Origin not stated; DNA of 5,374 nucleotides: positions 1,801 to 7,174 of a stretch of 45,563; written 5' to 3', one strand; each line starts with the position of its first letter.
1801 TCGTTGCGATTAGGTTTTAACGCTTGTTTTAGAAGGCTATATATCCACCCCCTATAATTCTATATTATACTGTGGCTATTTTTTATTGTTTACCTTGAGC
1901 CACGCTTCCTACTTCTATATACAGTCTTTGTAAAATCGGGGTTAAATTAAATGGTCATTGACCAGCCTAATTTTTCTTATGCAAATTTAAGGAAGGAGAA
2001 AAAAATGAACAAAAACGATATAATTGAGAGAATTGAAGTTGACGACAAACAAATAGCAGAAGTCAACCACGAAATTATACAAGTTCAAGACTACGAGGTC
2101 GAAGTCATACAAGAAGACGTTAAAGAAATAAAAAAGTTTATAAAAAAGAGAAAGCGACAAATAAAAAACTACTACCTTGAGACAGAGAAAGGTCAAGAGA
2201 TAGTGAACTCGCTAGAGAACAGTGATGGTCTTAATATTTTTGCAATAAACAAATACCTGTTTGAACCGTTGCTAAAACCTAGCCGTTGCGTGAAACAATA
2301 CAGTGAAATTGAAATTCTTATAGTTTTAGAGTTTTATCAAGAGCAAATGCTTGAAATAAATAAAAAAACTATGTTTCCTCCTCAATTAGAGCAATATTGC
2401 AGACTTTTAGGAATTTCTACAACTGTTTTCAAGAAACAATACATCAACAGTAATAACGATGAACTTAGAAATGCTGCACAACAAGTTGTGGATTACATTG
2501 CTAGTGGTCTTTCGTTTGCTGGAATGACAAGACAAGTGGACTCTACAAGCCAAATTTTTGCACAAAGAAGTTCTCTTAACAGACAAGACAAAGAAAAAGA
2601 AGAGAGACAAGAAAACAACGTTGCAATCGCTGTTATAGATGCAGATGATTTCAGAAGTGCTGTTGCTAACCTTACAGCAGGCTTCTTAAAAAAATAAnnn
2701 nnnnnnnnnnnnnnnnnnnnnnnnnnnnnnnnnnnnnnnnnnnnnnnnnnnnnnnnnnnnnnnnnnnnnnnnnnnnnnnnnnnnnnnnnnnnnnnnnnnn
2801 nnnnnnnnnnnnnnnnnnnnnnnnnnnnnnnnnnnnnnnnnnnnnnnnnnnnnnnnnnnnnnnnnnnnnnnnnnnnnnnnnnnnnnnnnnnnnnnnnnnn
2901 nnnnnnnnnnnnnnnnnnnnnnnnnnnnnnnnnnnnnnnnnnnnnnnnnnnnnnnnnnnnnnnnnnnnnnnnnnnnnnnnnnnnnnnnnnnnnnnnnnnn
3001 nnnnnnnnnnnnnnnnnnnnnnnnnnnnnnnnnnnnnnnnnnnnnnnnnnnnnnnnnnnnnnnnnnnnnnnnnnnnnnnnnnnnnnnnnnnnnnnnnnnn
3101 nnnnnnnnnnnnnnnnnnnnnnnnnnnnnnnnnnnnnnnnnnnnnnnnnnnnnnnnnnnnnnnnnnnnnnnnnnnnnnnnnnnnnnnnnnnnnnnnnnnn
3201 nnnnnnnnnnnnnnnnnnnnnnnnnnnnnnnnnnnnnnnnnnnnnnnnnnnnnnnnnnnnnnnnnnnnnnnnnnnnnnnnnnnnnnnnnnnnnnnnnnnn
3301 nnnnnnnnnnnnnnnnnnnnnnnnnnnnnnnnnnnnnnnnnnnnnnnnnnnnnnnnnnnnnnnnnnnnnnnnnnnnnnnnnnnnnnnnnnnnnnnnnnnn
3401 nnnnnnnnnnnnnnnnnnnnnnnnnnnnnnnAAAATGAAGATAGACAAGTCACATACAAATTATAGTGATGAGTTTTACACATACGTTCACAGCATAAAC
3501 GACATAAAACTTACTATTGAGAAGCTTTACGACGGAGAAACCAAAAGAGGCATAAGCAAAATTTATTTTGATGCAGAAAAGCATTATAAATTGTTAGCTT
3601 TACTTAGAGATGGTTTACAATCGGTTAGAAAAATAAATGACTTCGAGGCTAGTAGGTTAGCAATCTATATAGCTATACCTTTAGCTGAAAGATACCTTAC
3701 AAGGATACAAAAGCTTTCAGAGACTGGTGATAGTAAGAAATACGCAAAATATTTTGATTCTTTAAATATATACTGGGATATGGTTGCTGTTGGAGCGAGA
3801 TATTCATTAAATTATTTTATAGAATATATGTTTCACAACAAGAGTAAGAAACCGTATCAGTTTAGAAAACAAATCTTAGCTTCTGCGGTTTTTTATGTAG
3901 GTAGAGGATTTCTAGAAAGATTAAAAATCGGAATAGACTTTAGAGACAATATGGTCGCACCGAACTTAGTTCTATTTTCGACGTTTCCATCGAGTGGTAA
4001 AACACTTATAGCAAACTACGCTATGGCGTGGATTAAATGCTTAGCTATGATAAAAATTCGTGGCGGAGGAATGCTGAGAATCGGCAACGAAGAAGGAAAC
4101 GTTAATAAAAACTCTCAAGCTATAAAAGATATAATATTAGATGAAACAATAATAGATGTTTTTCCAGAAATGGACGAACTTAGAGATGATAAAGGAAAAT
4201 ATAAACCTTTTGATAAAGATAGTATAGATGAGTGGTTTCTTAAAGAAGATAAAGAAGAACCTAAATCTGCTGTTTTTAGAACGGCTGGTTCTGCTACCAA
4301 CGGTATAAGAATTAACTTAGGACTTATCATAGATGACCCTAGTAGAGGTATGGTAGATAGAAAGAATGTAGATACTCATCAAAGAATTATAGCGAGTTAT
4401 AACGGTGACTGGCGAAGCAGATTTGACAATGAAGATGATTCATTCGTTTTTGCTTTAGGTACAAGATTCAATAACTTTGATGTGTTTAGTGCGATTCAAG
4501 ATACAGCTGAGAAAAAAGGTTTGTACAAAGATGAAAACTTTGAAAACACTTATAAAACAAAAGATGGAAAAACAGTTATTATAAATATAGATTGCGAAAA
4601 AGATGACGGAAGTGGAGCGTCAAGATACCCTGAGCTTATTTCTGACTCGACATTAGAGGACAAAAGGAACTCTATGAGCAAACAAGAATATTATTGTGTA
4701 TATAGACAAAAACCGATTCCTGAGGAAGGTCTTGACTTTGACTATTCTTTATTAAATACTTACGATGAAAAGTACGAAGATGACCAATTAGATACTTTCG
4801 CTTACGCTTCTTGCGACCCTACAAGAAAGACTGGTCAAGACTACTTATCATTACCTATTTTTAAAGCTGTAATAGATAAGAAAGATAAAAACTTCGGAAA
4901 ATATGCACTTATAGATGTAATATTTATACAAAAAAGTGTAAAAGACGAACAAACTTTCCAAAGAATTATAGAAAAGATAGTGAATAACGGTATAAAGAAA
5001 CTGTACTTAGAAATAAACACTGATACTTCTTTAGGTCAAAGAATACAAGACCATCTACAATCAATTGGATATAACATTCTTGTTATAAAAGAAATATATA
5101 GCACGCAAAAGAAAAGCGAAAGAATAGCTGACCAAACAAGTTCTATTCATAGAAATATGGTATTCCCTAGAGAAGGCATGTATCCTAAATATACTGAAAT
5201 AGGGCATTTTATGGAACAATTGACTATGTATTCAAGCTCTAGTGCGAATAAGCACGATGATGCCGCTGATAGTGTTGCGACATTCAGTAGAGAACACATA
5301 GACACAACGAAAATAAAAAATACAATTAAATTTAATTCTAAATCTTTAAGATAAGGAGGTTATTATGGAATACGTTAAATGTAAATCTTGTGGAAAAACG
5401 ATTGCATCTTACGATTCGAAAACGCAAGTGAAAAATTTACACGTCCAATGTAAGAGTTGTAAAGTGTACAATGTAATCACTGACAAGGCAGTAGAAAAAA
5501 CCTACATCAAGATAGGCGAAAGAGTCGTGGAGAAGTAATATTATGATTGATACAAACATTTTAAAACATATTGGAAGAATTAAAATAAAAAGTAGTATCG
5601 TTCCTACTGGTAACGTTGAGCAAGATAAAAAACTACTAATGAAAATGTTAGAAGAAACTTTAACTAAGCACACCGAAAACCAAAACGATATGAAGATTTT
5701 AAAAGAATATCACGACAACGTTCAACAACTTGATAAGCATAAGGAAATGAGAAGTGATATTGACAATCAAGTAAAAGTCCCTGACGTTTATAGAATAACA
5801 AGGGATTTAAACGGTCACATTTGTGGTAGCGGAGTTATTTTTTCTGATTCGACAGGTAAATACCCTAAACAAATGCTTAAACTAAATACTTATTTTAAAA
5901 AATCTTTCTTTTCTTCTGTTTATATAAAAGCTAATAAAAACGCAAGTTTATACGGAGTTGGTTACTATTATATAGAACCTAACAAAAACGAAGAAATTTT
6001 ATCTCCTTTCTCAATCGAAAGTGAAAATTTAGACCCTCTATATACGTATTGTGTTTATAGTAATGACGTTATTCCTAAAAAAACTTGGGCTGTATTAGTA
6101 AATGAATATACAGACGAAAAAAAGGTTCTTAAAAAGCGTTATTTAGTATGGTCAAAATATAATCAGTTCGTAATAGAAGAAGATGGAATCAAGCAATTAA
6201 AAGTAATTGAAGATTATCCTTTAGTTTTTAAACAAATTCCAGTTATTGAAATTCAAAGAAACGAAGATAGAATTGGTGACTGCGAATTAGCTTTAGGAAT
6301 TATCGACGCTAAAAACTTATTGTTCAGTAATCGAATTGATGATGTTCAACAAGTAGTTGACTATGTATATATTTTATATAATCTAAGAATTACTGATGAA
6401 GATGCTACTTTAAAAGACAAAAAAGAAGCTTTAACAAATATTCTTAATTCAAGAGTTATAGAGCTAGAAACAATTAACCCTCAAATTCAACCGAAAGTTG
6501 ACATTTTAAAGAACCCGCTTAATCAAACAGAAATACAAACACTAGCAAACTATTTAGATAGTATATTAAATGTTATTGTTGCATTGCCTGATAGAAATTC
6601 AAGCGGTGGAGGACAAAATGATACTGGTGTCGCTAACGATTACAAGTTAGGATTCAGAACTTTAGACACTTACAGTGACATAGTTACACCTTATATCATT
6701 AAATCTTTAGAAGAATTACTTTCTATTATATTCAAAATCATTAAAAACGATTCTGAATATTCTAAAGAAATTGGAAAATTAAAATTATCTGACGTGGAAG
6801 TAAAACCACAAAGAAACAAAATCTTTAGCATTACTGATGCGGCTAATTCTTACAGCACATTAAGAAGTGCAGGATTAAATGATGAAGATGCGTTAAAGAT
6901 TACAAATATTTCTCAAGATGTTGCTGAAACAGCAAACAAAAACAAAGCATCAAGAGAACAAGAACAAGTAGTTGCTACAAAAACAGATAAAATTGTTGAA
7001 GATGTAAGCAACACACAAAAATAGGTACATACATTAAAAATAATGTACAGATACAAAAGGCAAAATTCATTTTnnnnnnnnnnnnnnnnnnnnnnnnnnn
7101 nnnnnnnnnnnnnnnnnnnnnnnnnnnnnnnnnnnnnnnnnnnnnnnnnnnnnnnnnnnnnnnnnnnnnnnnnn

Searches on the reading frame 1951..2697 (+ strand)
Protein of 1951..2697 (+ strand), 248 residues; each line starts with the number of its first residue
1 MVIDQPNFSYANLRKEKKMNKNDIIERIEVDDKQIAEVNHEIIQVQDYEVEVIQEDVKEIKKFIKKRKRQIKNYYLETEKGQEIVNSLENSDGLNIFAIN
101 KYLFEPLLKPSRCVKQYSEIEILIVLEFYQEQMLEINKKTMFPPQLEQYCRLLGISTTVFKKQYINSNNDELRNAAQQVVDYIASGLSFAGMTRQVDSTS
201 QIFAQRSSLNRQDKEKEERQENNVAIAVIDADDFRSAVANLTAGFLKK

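Call 57: search_protein_families(library=pfam, proteins=[window:1951-2697:+], max_evalue=0.01)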
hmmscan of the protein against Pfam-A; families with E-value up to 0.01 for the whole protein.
window:1951-2697:+ (248 aa): 3 families
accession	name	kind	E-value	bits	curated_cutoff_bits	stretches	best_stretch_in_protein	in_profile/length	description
PF04353.18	Rsd_AlgQ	-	0.0028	18.1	35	0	146-186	30-68/150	Regulator of RNA polymerase sigma(70) subunit, Rsd/AlgQ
PF10481.14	CENP-F_N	-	0.0034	17.6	37.7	1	18-145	66-192/304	Cenp-F N-terminal domain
PF12479.13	DUF3698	-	0.004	18.1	25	0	17-105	5-95/107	Protein of unknown function (DUF3698)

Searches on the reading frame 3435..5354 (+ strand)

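Call 8: search_protein_families(library=phrogs, proteins=[window:3435-5354:+], max_evalue=0.001)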
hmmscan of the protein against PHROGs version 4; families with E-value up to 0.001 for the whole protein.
window:3435-5354:+ (639 aa): 3 families
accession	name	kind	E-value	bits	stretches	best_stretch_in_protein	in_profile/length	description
phrog_38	-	head and packaging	1.2e-27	97.9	1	111-626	266-708/760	terminase large subunit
phrog_5573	-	head and packaging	6.6e-09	36.6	1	373-621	5-234/250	terminase large subunit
phrog_4758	-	head and packaging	1e-05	26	1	179-359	60-222/243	terminase large subunit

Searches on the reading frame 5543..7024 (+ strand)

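Call 8: search_protein_families(library=phrogs, proteins=[window:5543-7024:+], max_evalue=0.001)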
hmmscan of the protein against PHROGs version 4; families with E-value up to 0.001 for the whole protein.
window:5543-7024:+ (493 aa): 1 family
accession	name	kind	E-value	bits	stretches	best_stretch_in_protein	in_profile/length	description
phrog_64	-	head and packaging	2e-42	146.4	1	28-482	70-504/547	portal protein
